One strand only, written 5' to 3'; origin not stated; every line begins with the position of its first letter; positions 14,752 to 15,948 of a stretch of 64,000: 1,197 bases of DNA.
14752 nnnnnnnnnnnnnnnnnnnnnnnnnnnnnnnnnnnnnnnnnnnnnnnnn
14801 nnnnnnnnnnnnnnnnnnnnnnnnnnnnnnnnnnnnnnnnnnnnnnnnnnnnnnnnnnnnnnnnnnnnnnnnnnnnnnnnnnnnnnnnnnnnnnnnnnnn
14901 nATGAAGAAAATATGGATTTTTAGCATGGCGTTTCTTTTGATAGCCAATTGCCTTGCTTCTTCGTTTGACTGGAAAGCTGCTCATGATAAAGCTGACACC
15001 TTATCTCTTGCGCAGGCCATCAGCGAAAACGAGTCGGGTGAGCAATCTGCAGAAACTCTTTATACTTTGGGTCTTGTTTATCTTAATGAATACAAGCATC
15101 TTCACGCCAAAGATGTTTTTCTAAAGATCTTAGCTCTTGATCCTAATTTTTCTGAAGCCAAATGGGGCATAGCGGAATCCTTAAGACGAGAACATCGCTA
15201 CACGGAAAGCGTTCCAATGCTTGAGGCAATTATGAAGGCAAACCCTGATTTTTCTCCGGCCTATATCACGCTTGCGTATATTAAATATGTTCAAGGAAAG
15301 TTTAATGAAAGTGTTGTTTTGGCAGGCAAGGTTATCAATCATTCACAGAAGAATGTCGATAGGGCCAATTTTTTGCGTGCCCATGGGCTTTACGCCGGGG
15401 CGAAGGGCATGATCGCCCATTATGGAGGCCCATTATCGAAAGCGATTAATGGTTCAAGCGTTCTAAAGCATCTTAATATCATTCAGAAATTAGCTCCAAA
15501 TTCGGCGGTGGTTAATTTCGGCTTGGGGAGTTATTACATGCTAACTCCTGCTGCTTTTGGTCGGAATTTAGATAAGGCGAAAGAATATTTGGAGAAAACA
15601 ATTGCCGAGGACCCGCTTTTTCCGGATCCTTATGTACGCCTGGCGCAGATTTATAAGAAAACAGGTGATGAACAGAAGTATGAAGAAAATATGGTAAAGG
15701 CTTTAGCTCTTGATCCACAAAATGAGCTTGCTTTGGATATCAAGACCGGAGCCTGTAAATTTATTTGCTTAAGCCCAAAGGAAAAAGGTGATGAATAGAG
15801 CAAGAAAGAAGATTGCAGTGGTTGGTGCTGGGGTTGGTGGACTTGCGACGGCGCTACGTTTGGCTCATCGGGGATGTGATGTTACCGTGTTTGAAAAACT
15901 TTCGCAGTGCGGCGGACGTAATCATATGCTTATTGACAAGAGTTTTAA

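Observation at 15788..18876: Carotenoid/C30-terpenoid biosynthesis trio in an apparently strictly anaerobic genome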

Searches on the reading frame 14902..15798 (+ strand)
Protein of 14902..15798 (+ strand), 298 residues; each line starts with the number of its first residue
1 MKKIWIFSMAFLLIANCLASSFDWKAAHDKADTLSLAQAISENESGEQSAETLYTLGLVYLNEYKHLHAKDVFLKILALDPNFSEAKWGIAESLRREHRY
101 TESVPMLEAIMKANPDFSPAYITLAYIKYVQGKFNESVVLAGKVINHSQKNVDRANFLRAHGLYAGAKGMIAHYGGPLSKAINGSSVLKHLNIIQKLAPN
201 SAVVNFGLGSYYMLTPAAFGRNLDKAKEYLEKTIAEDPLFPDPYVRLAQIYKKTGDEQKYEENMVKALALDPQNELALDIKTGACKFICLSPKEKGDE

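Call 3: search_protein_families(library=pfam, proteins=[window:14902-15798:+])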
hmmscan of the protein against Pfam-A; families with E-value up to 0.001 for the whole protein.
window:14902-15798:+ (298 aa): 14 families
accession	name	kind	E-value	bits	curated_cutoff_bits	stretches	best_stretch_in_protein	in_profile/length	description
PF13181.12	TPR_8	-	1.6e-12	46.9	25.7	1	244-274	4-34/34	Tetratricopeptide repeat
PF14559.12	TPR_19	-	3.3e-12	47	25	0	95-151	2-58/68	Tetratricopeptide repeat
PF07719.23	TPR_2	-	3.9e-12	45.7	27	0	50-82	1-33/34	Tetratricopeptide repeat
PF13431.12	TPR_17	-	4.1e-11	42.7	24.4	0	230-258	2-30/34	Tetratricopeptide repeat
PF13428.12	TPR_14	-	2.4e-09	37.4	23.5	0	86-126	3-43/44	Tetratricopeptide repeat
PF25060.1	ARM_TT21_2nd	-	2.2e-07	31.1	27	1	99-160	203-263/270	Tetratricopeptide repeat protein 21 second ARM domain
PF25062.1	ARM_TT21_N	-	2.8e-07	30.9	40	1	43-134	128-218/222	Tetratricopeptide repeat protein 21 N-terminal ARM repeat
PF12569.14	NatA_aux_su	-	1.2e-05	25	33.3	1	220-273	205-258/515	N-terminal acetyltransferase A, auxiliary subunit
PF00515.34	TPR_1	-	3.9e-05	23.7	27.8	0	50-83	1-34/34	Tetratricopeptide repeat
PF16811.11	TAtT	-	5e-05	23.2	26.5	0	208-275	169-238/263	TRAP transporter T-component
PF13424.12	TPR_12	-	0.00014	22.4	30.1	0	36-79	28-74/77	Tetratricopeptide repeat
PF24575.1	TPR_Slam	-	0.0005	20.9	35.2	0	86-130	49-93/104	Surface lipoprotein assembly modifier, N-terminal TPR repeats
PF23914.1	TPR_CcmH_CycH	-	0.00061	20.1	42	0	54-139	54-142/158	Cytochrome c-type biogenesis protein H TPR domain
PF13174.12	TPR_6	-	0.00066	20.6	26.3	0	221-238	14-31/33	Tetratricopeptide repeat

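Call 4: search_protein_families(library=ncbifam, proteins=[window:14902-15798:+])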
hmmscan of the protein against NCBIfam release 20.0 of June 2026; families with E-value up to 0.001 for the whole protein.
window:14902-15798:+ (298 aa): 13 families
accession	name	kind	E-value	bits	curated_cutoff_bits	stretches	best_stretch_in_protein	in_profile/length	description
TIGR02917.1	PEP_TPR_lipo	equivalog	3.8e-16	58.2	312.2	2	42-155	117-230/899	XrtA/PEP-CTERM system TPR-repeat protein PrsT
NF040959.1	MamA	equivalog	7e-11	42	200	2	47-136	68-157/204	magnetosome protein MamA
TIGR02521.1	type_IV_pilW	equivalog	4.7e-10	39.4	154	1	221-275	45-99/234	type IV pilus biogenesis/stability protein PilW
NF047371.1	FlcA_CTERM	equivalog_domain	2.9e-07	29.3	300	0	50-154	122-225/646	periplasmic flagellar collar protein FlcA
NF033762.1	social_mot_Tgl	equivalog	4e-07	29.6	225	1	44-149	25-131/252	social motility TPR repeat lipoprotein Tgl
NF047507.1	TPR_BatC_Lepto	exception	1.6e-06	27.7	175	0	37-98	81-143/214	TPR repeat-containing protein BatC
TIGR00990.1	3a0801s09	subfamily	4.7e-06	25.5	757.25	0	224-275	348-399/615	mitochondrial import receptor subunit TOM70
NF033758.1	gliding_GltE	equivalog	2.6e-05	23.4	225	0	26-138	168-276/411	adventurous gliding motility TPR repeat lipoprotein GltE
TIGR00540.1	TPR_hemY_coli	hypoth_equivalog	5.4e-05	22.1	142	0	221-261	340-379/385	heme biosynthesis-associated TPR protein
NF008757.0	PRK11788.1-5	equivalog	7.1e-05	22.1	363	0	23-127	156-257/388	lipopolysaccharide assembly protein LapB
NF008756.0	PRK11788.1-4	equivalog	0.00016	20.8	474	0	23-130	156-260/389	lipopolysaccharide assembly protein LapB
NF053607.1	CHU_0125_OmpA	equivalog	0.00064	18.3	620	0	66-139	35-108/639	CHU_0125 family OmpA-like outer membrane integrity protein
NF008754.0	PRK11788.1-2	equivalog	0.00073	18.7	670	0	143-269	152-274/386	lipopolysaccharide assembly protein LapB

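Call 71: find_homologous_proteins(query=window:14902-15798:+)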
Query window:14902-15798:+ (298 aa): 452 proteins with E <= 0.001 among 2146 candidates; the best 120 are listed.
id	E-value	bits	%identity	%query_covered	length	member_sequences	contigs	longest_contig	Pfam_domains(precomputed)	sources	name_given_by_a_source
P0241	5.7e-147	507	76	100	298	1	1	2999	PF13431.13,PF25060.1,PF25062.2,PF13176.13,PF12569.15,PF13428.13,PF14559.13,PF00515.35,PF12895.14,PF13424.13,PF21033.5,PF13432.13,PF13181.13,PF07719.24,PF13174.13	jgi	jgi:tetratricopeptide (TPR) repeat protein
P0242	3.1e-146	504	76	100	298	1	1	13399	PF14559.13,PF13431.13,PF25060.1,PF25062.2,PF13428.13,PF13181.13,PF07719.24,PF13174.13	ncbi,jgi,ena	ncbi:MAG: hypothetical protein WCX16_01775 [Candidatus Omnitrophota bacterium]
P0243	1.5e-138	479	73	99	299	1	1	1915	PF14559.13,PF13431.13,PF25060.1,PF25062.2,PF00515.35,PF12569.15,PF13432.13,PF13428.13,PF13181.13,PF07719.24,PF13174.13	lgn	-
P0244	3.2e-137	475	70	100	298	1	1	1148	PF14559.13,PF13431.13,PF25060.1,PF25062.2,PF00515.35,PF12895.14,PF13432.13,PF13428.13,PF13181.13,PF07719.24,PF13174.13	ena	-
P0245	1.9e-136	472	71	100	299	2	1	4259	PF13431.13,PF25060.1,PF25062.2,PF12569.15,PF13428.13,PF14559.13,PF00515.35,PF21033.5,PF13432.13,PF13181.13,PF07719.24,PF13174.13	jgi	-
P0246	5.2e-113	395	63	97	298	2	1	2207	PF14559.13,PF13431.13,PF25060.1,PF25062.2,PF12895.14,PF13424.13,PF13432.13,PF13428.13,PF13181.13,PF07719.24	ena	-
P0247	2.5e-110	386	64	92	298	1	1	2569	PF13431.13,PF25060.1,PF25062.2,PF13428.13,PF14559.13,PF00515.35,PF13424.13,PF21033.5,PF13432.13,PF13181.13,PF07719.24,PF13174.13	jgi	jgi:tetratricopeptide (TPR) repeat protein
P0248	4.8e-110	385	63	91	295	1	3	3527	PF13431.13,PF23914.2,PF25060.1,PF25062.2,PF13414.13,PF12569.15,PF13428.13,PF25064.2,PF14559.13,PF00515.35,PF12895.14,PF13424.13,PF21033.5,PF13432.13,PF13181.13,PF07719.24,PF13174.13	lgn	-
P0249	2.2e-108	380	64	92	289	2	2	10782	PF13431.13,PF23914.2,PF25060.1,PF25062.2,PF13414.13,PF13176.13,PF12569.15,PF13428.13,PF14559.13,PF00515.35,PF12895.14,PF13424.13,PF21033.5,PF13432.13,PF13181.13,PF07719.24,PF13174.13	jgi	-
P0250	3.8e-108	379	62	96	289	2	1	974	PF13431.13,PF23914.2,PF25060.1,PF25062.2,PF12569.15,PF13428.13,PF14559.13,PF24575.2,PF00515.35,PF12895.14,PF13424.13,PF21033.5,PF13432.13,PF13181.13,PF07719.24,PF13174.13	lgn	-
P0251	1.6e-107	377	62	97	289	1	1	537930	PF13431.13,PF23914.2,PF25060.1,PF25062.2,PF12569.15,PF13428.13,PF14559.13,PF00515.35,PF13424.13,PF21033.5,PF13432.13,PF13181.13,PF07719.24,PF13174.13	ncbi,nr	ncbi:MAG: hypothetical protein P9M07_04730 [Candidatus Aceula meridiana]|nr:hypothetical protein [Ca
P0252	5.0e-107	376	61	94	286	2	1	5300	PF14559.13,PF13431.13,PF25060.1,PF25062.2,PF12895.14,PF21033.5,PF13432.13,PF13428.13,PF13181.13,PF07719.24,PF13174.13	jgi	-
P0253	7.8e-107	375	59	96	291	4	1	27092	PF14559.13,PF13431.13,PF25060.1,PF25062.2,PF21033.5,PF13428.13,PF13181.13,PF07719.24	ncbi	-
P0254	3.8e-106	373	57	99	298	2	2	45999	PF14559.13,PF13431.13,PF25060.1,PF25062.2,PF21033.5,PF13432.13,PF13428.13,PF13181.13,PF07719.24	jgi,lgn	-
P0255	5.5e-103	362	57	96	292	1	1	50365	PF13431.13,PF23914.2,PF25060.1,PF25062.2,PF12569.15,PF13428.13,PF14559.13,PF24575.2,PF00515.35,PF12895.14,PF13424.13,PF21033.5,PF13432.13,PF13181.13,PF07719.24,PF13174.13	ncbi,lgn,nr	ncbi:MAG: tetratricopeptide repeat protein [Candidatus Omnitrophica bacterium]|nr:tetratricopeptide 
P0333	1.0e-85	306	53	95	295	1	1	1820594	PF25063.1,PF13431.13,PF23914.2,PF25060.1,PF25062.2,PF13414.13,PF12569.15,PF13428.13,PF16811.12,PF25064.2,PF14559.13,PF00515.35,PF12895.14,PF13424.13,PF21033.5,PF13432.13,PF13181.13,PF07719.24,PF13174.13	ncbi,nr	ncbi:MAG: tetratricopeptide repeat protein [Candidatus Omnitrophota bacterium]|nr:MAG: tetratricopep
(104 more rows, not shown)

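Call 74: find_encoding_contigs(protein=P0333, flank=10000, max_places=1)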
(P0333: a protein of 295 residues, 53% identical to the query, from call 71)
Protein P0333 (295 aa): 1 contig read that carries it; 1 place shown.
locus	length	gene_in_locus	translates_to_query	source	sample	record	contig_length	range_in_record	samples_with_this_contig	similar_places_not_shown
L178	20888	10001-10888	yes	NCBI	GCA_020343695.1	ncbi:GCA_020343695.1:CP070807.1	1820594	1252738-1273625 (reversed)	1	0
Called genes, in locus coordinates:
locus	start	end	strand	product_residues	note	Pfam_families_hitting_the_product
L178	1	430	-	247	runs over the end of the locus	PF02742:Fe_dep_repr_C, PF04023:FeoA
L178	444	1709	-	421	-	PF07670:Gate, PF07664:FeoB_C, PF07670:Gate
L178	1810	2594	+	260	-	PF03054:tRNA_Me_trans, PF20259:tRNA_Me_trans_M, PF20258:tRNA_Me_trans_C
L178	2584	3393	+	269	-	-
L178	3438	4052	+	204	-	PF03425:CBM_11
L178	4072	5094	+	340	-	PF15887:Peptidase_Mx (weak)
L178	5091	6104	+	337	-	PF02655:ATP-grasp_3 (weak), PF07478:Dala_Dala_lig_C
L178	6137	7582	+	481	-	PF00070:Pyr_redox (faint), PF01266:DAO (faint), PF01593:Amino_oxidase, PF07992:Pyr_redox_2 (faint), PF13450:NAD_binding_8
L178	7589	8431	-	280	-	PF02401:LYTB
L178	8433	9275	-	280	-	PF00494:SQS_PSY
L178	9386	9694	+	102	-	PF18916:Lycopene_cyc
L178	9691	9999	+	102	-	PF18916:Lycopene_cyc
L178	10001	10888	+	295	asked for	PF12569:NatA_aux_su (faint), PF21033:RMD1-3 (faint), PF25062:ARM_TT21_N (weak), PF23914:TPR_CcmH_CycH (weak), PF14559:TPR_19 (weak), PF16811:TAtT (weak), PF14559:TPR_19 (weak), PF13181:TPR_8 (weak), +12 more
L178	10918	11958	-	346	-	PF00348:polyprenyl_synt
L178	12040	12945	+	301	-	PF01040:UbiA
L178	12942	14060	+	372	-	PF01266:DAO (faint), PF07992:Pyr_redox_2, PF13450:NAD_binding_8 (faint), PF13454:NAD_binding_9 (faint), PF13738:Pyr_redox_3 (faint), PF00070:Pyr_redox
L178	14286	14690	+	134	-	-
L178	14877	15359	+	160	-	PF01243:PNPOx_N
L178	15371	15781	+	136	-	PF07291:MauE (weak), PF07681:DoxX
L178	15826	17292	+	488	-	PF13537:GATase_7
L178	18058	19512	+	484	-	PF20154:LNT_N, PF00795:CN_hydrolase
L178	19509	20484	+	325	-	-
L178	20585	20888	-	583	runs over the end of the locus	PF00515:TPR_1, PF13424:TPR_12, PF13429:TPR_15, PF13432:TPR_16, PF13414:TPR_11, PF13424:TPR_12, PF13414:TPR_11, PF13424:TPR_12, +38 more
